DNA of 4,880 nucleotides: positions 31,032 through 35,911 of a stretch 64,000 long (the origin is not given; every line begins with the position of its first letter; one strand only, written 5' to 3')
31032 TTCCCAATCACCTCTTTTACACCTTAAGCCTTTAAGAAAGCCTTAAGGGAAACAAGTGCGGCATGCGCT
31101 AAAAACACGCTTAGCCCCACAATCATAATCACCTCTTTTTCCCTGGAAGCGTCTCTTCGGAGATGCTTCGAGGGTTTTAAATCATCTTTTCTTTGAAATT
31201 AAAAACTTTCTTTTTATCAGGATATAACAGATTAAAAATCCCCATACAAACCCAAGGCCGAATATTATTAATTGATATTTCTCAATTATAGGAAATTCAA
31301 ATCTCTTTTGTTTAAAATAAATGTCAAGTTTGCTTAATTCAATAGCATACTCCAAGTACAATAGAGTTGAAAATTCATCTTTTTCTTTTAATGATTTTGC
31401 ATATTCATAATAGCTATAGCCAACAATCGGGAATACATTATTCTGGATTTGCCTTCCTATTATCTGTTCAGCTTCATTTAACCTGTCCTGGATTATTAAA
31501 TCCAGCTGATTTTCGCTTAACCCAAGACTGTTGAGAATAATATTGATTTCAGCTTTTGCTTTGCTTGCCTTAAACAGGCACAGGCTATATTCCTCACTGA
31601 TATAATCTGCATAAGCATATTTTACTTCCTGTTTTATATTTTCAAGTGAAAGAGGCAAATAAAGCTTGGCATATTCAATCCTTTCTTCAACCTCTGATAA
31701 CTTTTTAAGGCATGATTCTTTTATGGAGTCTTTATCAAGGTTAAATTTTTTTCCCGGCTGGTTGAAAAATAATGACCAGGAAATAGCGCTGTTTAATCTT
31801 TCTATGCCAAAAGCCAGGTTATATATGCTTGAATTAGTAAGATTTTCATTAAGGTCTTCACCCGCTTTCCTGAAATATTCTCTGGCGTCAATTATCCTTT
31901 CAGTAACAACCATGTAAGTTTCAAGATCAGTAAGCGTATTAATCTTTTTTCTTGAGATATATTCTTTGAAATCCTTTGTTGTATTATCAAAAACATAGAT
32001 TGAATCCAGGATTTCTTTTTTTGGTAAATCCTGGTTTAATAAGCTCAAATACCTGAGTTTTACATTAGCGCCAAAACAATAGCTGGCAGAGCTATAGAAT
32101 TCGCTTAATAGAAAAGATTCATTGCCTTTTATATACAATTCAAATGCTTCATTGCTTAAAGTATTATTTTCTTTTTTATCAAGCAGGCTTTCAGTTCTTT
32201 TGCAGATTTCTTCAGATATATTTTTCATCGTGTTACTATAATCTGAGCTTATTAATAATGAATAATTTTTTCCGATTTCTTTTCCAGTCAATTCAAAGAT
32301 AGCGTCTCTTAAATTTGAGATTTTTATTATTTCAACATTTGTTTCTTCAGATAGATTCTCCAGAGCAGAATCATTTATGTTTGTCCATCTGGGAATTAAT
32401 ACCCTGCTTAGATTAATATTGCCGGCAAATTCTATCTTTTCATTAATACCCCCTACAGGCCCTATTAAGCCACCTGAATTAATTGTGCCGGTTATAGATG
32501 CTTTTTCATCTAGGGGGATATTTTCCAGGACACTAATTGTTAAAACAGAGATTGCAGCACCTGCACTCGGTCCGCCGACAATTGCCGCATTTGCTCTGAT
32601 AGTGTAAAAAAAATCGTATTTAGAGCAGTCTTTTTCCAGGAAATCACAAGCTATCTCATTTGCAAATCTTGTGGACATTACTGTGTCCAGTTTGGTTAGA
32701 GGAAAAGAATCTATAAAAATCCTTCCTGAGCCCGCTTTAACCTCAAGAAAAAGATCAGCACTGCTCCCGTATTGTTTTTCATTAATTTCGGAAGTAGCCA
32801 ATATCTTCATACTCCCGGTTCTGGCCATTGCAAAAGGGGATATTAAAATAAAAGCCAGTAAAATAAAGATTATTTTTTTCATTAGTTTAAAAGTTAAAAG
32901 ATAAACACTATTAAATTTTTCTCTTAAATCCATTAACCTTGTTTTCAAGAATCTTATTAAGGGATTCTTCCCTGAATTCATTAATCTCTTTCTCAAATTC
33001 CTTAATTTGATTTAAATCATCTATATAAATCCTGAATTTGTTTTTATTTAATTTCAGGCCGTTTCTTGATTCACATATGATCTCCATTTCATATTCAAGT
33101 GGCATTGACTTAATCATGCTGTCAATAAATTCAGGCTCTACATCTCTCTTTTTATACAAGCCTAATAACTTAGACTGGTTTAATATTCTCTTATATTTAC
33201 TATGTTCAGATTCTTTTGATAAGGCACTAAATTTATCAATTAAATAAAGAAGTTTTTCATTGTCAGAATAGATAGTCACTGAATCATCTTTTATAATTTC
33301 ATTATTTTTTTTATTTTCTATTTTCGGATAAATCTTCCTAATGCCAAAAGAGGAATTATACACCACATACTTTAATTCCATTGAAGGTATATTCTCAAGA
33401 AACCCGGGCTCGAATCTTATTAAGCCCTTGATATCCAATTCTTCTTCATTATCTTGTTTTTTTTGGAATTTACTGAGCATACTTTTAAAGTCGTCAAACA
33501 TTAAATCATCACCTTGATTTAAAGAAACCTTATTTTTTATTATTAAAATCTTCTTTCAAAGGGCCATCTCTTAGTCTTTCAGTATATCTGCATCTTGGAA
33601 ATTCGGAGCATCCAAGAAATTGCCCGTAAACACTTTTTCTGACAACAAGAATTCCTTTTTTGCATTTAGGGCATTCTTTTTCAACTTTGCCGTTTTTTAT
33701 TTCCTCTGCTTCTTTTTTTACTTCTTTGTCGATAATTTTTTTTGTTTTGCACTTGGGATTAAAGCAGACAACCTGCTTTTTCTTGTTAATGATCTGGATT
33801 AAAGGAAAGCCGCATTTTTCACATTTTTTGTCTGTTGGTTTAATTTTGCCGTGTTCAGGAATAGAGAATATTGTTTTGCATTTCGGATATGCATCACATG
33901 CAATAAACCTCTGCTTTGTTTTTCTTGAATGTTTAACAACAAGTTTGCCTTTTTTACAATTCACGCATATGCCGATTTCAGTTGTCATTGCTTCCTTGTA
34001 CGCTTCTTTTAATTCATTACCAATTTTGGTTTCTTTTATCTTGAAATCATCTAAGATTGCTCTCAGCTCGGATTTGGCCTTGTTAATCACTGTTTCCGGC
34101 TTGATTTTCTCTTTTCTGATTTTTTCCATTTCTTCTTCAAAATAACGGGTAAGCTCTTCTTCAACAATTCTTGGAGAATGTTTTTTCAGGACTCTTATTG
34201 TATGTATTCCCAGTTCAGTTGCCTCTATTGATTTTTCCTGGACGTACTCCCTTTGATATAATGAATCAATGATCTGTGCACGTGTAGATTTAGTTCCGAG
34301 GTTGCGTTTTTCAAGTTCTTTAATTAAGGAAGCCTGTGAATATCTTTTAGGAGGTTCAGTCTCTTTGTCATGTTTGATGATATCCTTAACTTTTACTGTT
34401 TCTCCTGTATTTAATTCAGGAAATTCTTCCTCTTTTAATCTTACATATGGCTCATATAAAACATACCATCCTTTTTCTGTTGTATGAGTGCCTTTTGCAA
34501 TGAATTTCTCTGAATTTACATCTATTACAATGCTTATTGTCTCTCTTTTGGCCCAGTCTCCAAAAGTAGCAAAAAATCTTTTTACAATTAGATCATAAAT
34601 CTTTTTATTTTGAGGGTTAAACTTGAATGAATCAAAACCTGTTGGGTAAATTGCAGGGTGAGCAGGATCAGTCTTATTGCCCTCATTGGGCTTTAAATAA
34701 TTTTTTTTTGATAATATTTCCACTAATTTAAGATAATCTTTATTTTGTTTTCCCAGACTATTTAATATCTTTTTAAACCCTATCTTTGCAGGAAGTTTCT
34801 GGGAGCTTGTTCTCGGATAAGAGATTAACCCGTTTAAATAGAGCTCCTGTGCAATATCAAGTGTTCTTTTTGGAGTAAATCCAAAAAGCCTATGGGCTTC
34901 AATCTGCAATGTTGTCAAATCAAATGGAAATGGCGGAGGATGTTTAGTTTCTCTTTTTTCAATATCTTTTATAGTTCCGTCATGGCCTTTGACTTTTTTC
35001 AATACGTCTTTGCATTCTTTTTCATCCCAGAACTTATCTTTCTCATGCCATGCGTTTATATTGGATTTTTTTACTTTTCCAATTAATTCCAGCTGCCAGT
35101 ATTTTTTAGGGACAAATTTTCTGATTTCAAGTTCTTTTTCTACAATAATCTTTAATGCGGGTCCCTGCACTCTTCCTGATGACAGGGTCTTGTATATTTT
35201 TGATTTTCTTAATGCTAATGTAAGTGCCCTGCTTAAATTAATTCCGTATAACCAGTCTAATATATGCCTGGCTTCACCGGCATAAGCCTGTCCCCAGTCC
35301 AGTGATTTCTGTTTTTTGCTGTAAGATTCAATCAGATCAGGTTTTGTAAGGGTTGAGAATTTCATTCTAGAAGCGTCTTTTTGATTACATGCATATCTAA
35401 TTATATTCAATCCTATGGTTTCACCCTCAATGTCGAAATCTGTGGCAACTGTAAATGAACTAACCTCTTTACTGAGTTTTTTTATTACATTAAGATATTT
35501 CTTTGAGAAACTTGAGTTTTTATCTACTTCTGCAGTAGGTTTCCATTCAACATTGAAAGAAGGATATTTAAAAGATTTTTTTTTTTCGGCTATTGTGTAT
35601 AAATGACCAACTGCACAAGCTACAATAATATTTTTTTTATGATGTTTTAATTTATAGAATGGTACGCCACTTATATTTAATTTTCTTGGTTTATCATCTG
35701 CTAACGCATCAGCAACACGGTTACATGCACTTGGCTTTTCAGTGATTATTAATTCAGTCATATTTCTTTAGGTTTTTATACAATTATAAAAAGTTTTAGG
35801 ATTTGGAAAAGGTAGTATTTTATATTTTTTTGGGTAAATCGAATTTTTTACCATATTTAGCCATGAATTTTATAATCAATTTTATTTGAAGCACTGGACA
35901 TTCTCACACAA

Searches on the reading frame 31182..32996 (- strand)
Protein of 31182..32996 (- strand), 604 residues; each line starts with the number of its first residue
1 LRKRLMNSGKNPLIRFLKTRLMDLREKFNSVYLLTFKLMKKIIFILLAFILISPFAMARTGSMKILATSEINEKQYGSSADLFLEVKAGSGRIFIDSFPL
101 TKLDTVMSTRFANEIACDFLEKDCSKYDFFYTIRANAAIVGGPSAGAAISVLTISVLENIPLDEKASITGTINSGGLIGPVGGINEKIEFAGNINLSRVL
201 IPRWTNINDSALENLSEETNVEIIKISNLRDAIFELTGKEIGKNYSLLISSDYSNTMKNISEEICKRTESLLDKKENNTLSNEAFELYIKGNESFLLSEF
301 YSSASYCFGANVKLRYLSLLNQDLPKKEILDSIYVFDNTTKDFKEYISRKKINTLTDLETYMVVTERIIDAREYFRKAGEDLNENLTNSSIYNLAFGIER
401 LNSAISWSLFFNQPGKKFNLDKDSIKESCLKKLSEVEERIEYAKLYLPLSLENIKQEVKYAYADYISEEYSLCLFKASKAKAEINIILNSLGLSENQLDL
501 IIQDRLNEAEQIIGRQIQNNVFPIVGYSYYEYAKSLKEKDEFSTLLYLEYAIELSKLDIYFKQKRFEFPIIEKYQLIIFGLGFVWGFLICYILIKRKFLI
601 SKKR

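Call 3: search_protein_families(library=pfam, proteins=[window:31182-32996:-], max_evalue=0.01)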
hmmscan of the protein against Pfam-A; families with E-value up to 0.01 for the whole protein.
window:31182-32996:- (604 aa): 1 family
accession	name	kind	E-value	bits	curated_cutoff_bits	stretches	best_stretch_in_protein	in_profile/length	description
PF05362.19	Lon_C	-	6.3e-10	39.4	21.1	1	139-229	106-195/205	Lon protease (S16) C-terminal proteolytic domain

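Call 50: search_protein_families(library=padloc, proteins=[window:31182-32996:-], max_evalue=0.01)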
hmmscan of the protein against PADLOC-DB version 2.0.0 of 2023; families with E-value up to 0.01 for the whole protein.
window:31182-32996:- (604 aa): 0 families

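Call 60: search_protein_families(library=ncbifam, proteins=[window:31182-32996:-], max_evalue=1)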
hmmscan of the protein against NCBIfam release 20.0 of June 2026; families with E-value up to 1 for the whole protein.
window:31182-32996:- (604 aa): 8 families
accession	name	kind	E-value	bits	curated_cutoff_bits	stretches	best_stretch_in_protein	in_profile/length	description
TIGR00764.1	lon_rel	equivalog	2.2e-16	59.6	516.6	1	117-233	475-589/608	ATP-dependent protease LonB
TIGR02902.1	spore_lonB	equivalog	6.1e-15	54.8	723.3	1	119-233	419-527/531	ATP-dependent protease LonB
TIGR02903.1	spore_lon_C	equivalog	1.4e-12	46.9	678.8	1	120-229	504-607/615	Lon family ATP-dependent protease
TIGR00763.1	lon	equivalog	4.9e-08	31.9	608.05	1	141-231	700-789/795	endopeptidase La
NF008053.0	PRK10787.1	equivalog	6.5e-07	27.8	891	1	114-217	653-749/784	endopeptidase La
NF041438.1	SepM_fam_S16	equivalog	0.00034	19.7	200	1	133-202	219-290/340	SepM family pheromone-processing serine protease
TIGR00416.1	sms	equivalog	0.0055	15.5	403.05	1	140-233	368-454/454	DNA repair protein RadA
NF010327.0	PRK13763.1-2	equivalog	0.016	14.9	240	1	209-294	78-163/192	putative RNA-processing protein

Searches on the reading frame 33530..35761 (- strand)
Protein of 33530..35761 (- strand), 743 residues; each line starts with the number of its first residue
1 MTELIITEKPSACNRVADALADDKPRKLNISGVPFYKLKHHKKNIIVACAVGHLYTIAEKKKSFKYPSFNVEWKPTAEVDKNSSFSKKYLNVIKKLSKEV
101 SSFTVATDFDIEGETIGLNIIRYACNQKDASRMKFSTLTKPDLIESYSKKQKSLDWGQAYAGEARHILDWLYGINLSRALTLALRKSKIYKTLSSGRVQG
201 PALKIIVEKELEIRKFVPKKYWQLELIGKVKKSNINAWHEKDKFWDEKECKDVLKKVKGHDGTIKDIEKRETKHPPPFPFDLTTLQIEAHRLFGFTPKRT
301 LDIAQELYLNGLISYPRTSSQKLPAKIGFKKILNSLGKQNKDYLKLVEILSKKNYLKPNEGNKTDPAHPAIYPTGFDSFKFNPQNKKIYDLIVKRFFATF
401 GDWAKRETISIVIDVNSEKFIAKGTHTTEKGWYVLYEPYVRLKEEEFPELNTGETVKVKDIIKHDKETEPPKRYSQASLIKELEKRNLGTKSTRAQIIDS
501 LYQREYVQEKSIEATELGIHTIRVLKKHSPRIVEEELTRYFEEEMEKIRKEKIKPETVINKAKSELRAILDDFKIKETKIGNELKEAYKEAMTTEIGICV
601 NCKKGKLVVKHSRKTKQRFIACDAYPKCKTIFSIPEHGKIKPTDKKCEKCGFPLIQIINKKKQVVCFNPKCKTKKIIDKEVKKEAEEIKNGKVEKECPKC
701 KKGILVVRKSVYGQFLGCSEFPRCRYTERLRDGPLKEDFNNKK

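Call 45: search_protein_families(library=pfam, proteins=[window:33530-35761:-], max_evalue=5)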
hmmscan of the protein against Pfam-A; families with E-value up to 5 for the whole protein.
window:33530-35761:- (743 aa): 9 families
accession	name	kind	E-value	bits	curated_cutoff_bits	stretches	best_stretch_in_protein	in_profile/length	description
PF01131.25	Topoisom_bac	-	1.6e-124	416.5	35.1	1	156-559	4-410/411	DNA topoisomerase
PF01396.24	Zn_ribbon_Top1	-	1.2e-21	76.6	32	2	695-731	2-37/39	Topoisomerase DNA binding C4 zinc finger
PF01751.28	Toprim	-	8.4e-11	42.3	23.1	1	3-136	1-94/96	Toprim domain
PF13240.11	Zn_Ribbon_1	-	0.11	12.8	25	1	639-654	8-23/23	zinc-ribbon domain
PF19108.5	DUF5795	-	0.57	10.7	27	0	675-707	19-49/74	Family of unknown function (DUF5795)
PF14787.11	zf-CCHC_5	-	0.77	10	27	0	697-703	5-11/36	GAG-polyprotein viral zinc-finger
PF06677.18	Auto_anti-p27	-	1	9.9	24.1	1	643-667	14-37/40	Sjogren's syndrome/scleroderma autoantigen 1 (Autoantigen p27)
PF01599.25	Ribosomal_S27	-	1.1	9.6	22.3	0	630-651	3-24/44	Ribosomal protein S27a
PF08063.17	Zn_ribbon_PADR1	-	3.6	7.9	25.1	1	695-727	3-35/42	PADR1 domain, zinc ribbon fold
